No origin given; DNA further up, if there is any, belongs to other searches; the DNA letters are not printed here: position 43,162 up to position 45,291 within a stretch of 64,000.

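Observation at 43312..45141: Adenylate/guanylate cyclase-Ser/Thr kinase fusion protein encoded inside the pilus/secretion locus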

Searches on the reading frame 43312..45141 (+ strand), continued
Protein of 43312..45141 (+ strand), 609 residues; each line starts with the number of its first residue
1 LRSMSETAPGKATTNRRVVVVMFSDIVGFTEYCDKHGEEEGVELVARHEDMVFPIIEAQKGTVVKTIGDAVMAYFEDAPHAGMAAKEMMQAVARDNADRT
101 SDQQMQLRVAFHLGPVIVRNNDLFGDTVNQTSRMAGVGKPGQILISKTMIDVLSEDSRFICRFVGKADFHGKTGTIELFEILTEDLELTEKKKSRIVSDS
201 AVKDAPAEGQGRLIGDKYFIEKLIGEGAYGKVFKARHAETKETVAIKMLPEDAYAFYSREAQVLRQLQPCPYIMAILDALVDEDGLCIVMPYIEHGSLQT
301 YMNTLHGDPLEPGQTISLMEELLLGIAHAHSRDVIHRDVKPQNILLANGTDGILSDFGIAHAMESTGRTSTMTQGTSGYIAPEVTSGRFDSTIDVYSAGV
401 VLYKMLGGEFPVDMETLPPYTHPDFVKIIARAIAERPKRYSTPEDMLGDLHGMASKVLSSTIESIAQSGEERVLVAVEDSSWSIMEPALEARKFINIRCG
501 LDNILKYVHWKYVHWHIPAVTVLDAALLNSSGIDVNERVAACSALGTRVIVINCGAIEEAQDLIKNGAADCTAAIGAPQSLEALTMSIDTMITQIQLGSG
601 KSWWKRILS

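Call 17: find_encoding_contigs(protein=P0001, flank=10000, max_places=2)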
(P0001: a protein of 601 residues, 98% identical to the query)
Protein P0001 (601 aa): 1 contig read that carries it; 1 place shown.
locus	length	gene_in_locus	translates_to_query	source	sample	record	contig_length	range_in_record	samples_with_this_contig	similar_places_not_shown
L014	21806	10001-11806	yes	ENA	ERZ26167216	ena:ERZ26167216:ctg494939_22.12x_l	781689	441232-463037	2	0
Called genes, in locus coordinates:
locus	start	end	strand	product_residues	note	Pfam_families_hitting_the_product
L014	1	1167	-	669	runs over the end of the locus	PF13620:CarboxypepD_reg, PF13715:CarbopepD_reg_2 (weak), PF01833:TIG (weak)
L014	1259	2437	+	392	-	PF13011:LZ_Tnp_IS481, PF13384:HTH_23 (weak), PF13518:HTH_28, PF13551:HTH_29 (weak), PF13565:HTH_32, PF00665:rve, PF13683:rve_3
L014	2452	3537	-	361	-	-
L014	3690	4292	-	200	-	-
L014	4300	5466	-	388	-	-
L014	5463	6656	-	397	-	PF13620:CarboxypepD_reg (weak)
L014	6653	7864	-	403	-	PF07963:N_methyl (weak), PF13620:CarboxypepD_reg (weak)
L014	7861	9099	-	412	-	PF13620:CarboxypepD_reg (weak)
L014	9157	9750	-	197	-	PF22434:PilW_C (faint), PF08334:T2SSG (weak)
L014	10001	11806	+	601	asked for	PF00211:Guanylate_cyc, PF00069:Pkinase, PF07714:PK_Tyr_Ser-Thr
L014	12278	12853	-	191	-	PF07963:N_methyl, PF08334:T2SSG (faint)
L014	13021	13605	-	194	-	PF07963:N_methyl, PF08334:T2SSG (faint)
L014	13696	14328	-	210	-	PF22434:PilW_C (faint)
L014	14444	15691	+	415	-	PF00872:Transposase_mut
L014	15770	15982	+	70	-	-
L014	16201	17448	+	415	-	PF00872:Transposase_mut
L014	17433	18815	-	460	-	PF00072:Response_reg, PF00158:Sigma54_activat, PF14532:Sigma54_activ_2, PF00004:AAA (weak), PF25601:AAA_lid_14, PF02954:HTH_8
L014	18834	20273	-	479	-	PF00989:PAS, PF08448:PAS_4, PF13426:PAS_9, PF00512:HisKA, PF02518:HATPase_c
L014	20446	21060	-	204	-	PF01478:Peptidase_A24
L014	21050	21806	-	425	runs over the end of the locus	PF13432:TPR_16 (weak), PF13424:TPR_12 (weak), PF00515:TPR_1 (weak), PF07719:TPR_2 (weak), PF13431:TPR_17 (weak), PF13414:TPR_11 (weak), PF13424:TPR_12 (weak), PF13431:TPR_17 (weak), +7 more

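Call 33: search_protein_families(library=pfam, proteins=[P0042, P0043, P0044, P0045, P0046, P0047, P0055, P0060, P0064, P0077], max_evalue=0.00001)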
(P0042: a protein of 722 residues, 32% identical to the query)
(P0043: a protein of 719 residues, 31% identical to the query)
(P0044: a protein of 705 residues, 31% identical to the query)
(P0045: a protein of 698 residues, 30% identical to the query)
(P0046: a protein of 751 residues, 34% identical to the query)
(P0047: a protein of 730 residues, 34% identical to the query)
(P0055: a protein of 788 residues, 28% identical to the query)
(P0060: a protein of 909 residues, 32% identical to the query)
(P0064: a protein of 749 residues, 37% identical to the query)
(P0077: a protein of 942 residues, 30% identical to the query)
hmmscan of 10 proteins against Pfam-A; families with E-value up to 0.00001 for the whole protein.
P0042 (722 aa): 3 families
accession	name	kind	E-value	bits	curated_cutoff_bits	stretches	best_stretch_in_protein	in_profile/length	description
PF00069.31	Pkinase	-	1.8e-49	169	31.7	1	221-472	3-254/263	Protein kinase domain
PF07714.23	PK_Tyr_Ser-Thr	-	9.1e-32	110.8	23.1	1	221-467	3-250/258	Protein tyrosine and serine/threonine kinase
PF00211.25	Guanylate_cyc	-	7.7e-16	58.6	21.9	1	21-181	4-175/183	Adenylate and Guanylate cyclase catalytic domain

P0043 (719 aa): 5 families
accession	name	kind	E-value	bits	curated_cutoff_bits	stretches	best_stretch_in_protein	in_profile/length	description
PF00069.31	Pkinase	-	1.2e-49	169.5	31.7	1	226-477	3-254/263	Protein kinase domain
PF07714.23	PK_Tyr_Ser-Thr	-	1.2e-31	110.4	23.1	1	226-471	3-249/258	Protein tyrosine and serine/threonine kinase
PF00211.25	Guanylate_cyc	-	4e-17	62.8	21.9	1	21-186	4-175/183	Adenylate and Guanylate cyclase catalytic domain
PF03109.22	ABC1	-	7.6e-06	25.7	22.9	0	300-372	144-215/244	ABC1 atypical kinase-like domain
PF01636.29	APH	-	9e-06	26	23.2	0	334-375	159-201/239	Phosphotransferase enzyme family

P0044 (705 aa): 5 families
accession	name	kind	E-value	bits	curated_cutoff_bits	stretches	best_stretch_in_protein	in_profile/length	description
PF00069.31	Pkinase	-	2.7e-50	171.6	31.7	1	221-468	3-254/263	Protein kinase domain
PF07714.23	PK_Tyr_Ser-Thr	-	3.1e-31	109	23.1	1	221-466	3-249/258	Protein tyrosine and serine/threonine kinase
PF00211.25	Guanylate_cyc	-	1.9e-17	63.9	21.9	1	21-182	4-176/183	Adenylate and Guanylate cyclase catalytic domain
PF03109.22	ABC1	-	5.3e-06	26.2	22.9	1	296-367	145-215/244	ABC1 atypical kinase-like domain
PF14559.12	TPR_19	-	9.7e-06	26.3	25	0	666-697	3-34/68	Tetratricopeptide repeat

P0045 (698 aa): 4 families
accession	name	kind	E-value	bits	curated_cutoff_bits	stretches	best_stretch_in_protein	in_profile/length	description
PF00069.31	Pkinase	-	6.8e-49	167.1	31.7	1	221-468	3-254/263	Protein kinase domain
PF07714.23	PK_Tyr_Ser-Thr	-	9.6e-31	107.5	23.1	1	221-466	3-249/258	Protein tyrosine and serine/threonine kinase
PF00211.25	Guanylate_cyc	-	2.2e-16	60.4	21.9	1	21-182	4-176/183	Adenylate and Guanylate cyclase catalytic domain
PF01636.29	APH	-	8.3e-06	26.2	23.2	0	335-370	165-201/239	Phosphotransferase enzyme family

P0046 (751 aa): 3 families
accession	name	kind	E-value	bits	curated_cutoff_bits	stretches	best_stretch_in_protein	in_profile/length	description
PF00069.31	Pkinase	-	1.3e-53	182.5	31.7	1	253-505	1-257/263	Protein kinase domain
PF07714.23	PK_Tyr_Ser-Thr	-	1.7e-39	136.2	23.1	1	257-499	5-249/258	Protein tyrosine and serine/threonine kinase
PF00211.25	Guanylate_cyc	-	5.4e-22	78.7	21.9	1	66-225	6-175/183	Adenylate and Guanylate cyclase catalytic domain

P0047 (730 aa): 4 families
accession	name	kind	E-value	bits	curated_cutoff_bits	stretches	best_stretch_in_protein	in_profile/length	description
PF00069.31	Pkinase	-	7.7e-45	153.8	31.7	1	18-268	1-256/263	Protein kinase domain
PF07714.23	PK_Tyr_Ser-Thr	-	2.1e-26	93.2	23.1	1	19-265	2-250/258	Protein tyrosine and serine/threonine kinase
PF00211.25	Guanylate_cyc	-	1.3e-22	80.7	21.9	1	314-474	4-175/183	Adenylate and Guanylate cyclase catalytic domain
PF01636.29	APH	-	1e-06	29.2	23.2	0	117-163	149-197/239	Phosphotransferase enzyme family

P0055 (788 aa): 5 families
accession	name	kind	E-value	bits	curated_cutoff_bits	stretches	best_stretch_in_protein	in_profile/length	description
PF00069.31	Pkinase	-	6e-45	154.1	31.7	1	361-613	1-258/263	Protein kinase domain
PF07714.23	PK_Tyr_Ser-Thr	-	2.4e-27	96.3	23.1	1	363-606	3-248/258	Protein tyrosine and serine/threonine kinase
PF00211.25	Guanylate_cyc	-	7.5e-19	68.5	21.9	1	172-333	6-179/183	Adenylate and Guanylate cyclase catalytic domain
PF08308.17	PEGA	-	5e-09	36.4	20.8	1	728-787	11-69/71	PEGA domain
PF03109.22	ABC1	-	2e-06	27.5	22.9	0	431-510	139-217/244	ABC1 atypical kinase-like domain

P0060 (909 aa): 5 families
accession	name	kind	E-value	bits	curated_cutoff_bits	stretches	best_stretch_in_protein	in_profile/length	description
PF00069.31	Pkinase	-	5.2e-51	174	31.7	1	359-607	1-253/263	Protein kinase domain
PF07714.23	PK_Tyr_Ser-Thr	-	7.3e-35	121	23.1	1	361-606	3-249/258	Protein tyrosine and serine/threonine kinase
PF00072.30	Response_reg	-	1.6e-27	96.3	30.2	1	1-111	2-110/111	Response regulator receiver domain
PF00211.25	Guanylate_cyc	-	1.3e-16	61.1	21.9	1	169-326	3-172/183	Adenylate and Guanylate cyclase catalytic domain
PF01636.29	APH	-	2.8e-07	31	23.2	0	465-506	156-198/239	Phosphotransferase enzyme family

P0064 (749 aa): 3 families
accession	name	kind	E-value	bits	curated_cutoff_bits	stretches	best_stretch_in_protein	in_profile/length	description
PF00069.31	Pkinase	-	7.2e-35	121.1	31.7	1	10-275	2-255/263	Protein kinase domain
PF07714.23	PK_Tyr_Ser-Thr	-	5.4e-31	108.3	23.1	1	11-271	3-248/258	Protein tyrosine and serine/threonine kinase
PF00211.25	Guanylate_cyc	-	5.8e-17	62.3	21.9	1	348-504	10-179/183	Adenylate and Guanylate cyclase catalytic domain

P0077 (942 aa): 4 families
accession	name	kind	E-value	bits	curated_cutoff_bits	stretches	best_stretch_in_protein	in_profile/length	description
PF00069.31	Pkinase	-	4.8e-39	134.8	31.7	1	227-476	1-256/263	Protein kinase domain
PF07714.23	PK_Tyr_Ser-Thr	-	3.4e-23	82.7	23.1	1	231-472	5-249/258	Protein tyrosine and serine/threonine kinase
PF00211.25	Guanylate_cyc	-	2.2e-11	44.1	21.9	1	24-186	8-172/183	Adenylate and Guanylate cyclase catalytic domain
PF03109.22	ABC1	-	1.8e-08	34.2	22.9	1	300-377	143-222/244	ABC1 atypical kinase-like domain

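Call 34: find_encoding_contigs(protein=P0045, flank=8000, max_places=2)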
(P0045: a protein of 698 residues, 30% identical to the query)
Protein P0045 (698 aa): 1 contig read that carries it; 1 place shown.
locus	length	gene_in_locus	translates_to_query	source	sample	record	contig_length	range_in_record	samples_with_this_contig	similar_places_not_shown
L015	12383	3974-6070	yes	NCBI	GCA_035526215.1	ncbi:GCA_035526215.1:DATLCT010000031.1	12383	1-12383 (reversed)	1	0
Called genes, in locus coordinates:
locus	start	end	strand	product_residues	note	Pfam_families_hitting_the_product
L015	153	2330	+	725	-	PF13174:TPR_6 (weak), PF11741:AMIN, PF01520:Amidase_3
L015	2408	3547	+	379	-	PF20244:DUF6599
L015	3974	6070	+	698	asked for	PF00211:Guanylate_cyc, PF00069:Pkinase, PF07714:PK_Tyr_Ser-Thr, PF01636:APH (faint), PF03109:ABC1 (weak)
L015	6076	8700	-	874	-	-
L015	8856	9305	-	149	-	PF12098:DUF3574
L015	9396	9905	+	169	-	-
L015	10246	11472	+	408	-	PF05694:SBP56 (weak)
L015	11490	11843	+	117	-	PF12680:SnoaL_2, PF14534:DUF4440 (weak)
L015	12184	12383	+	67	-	?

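Call 46: find_related_loci(query=A1, collection=metagenome_contigs, flank=6000)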
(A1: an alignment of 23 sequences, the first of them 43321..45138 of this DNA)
Query A1 (606 aa) in metagenome_contigs; peptide patterns used: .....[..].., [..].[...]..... (x = any residue, [..] = any of these).
600 stretches matched a pattern (row limit reached: there are more); 379 encode a relative of the query (tblastn E <= 1e-3); the best 80 are kept; 80 distinct loci.
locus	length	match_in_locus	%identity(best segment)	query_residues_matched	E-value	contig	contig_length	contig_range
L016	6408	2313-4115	61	1-605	0e+0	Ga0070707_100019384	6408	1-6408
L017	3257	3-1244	63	188-605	0e+0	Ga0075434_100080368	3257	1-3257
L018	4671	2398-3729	31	16-446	3e-57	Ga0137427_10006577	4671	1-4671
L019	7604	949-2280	31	16-446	4e-57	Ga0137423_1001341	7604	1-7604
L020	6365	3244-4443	32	16-405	7e-52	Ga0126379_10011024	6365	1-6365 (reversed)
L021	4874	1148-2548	28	16-414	3e-51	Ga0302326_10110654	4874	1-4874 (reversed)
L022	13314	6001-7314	30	18-415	1e-51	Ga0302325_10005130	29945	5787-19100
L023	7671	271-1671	28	16-414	3e-51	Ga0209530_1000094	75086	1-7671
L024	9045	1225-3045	26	18-598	1e-50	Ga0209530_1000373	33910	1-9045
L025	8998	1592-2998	27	18-414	2e-49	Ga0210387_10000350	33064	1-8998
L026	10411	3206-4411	33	16-405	1e-49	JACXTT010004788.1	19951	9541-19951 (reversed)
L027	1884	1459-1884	55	1-141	4e-47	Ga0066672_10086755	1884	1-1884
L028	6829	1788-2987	32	16-405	2e-45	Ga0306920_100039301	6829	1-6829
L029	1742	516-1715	32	16-405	6e-45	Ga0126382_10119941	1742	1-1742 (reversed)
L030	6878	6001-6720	36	16-246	7e-34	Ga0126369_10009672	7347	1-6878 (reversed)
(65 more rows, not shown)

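Call 49: predict_structure(alignment_id=A1)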
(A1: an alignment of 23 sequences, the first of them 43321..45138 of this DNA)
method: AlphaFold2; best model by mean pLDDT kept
length: 606 residues; sequences in the alignment: 23
mean_pLDDT: 65.0   pTM: 0.40
mean pLDDT of the five models: 65.0, 64.2, 63.1, 59.8, 56.5
residues with pLDDT >= 90: 56; 70-90: 256; 50-70: 121; < 50: 173
segments of 3 or more residues with pLDDT < 50: 1-10, 188-230, 241-305, 330-352, 363-385, 506-512
pLDDT, mean of each block of 10 residues (from residue 1): 34 84 89 87 92 94 88 91 91 85 91 83 87 84 78 65 67 76 53 27 33 39 40 55 36 27 25 27 28 30 48 66 56 37 35 50 41 27 48 75 67 78 88 83 84 67 65 85 84 70 49 70 81 80 81 83 87 82 86 62 58
secondary structure, 60 per line:
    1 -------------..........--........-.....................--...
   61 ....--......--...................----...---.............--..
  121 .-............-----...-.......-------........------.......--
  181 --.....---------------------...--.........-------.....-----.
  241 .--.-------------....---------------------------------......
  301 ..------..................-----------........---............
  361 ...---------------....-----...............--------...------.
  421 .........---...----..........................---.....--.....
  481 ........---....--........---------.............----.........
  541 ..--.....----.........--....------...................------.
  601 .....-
elements in order: E14-23 H26-33 H35-55 E58-64 E67-72 H75-93 E104-116 E119-121 H123-134 E140-142 H144-150 E158-165 E172-178 E183-187 E209-211 H214-222 E230-234 H258-261 H295-302 H309-326 H338-345 H349-363 H379-382 H388-402 H420-429 H440-465 E469-473 H476-488 E492-495 H498-505 E515-521 H522-527 H532-542 E545-549 H554-562 E565-568 H575-593 H600-605

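Call 76: find_encoding_contigs(protein=window:43321-45141:+, flank=10000, max_places=3)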
Protein window:43321-45141:+ (606 aa): no gene with exactly this product is on record in the collection.

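Call 77: find_encoding_contigs(protein=window:43312-45141:+, flank=10000, max_places=3)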
Protein window:43312-45141:+ (609 aa): no gene with exactly this product is on record in the collection.
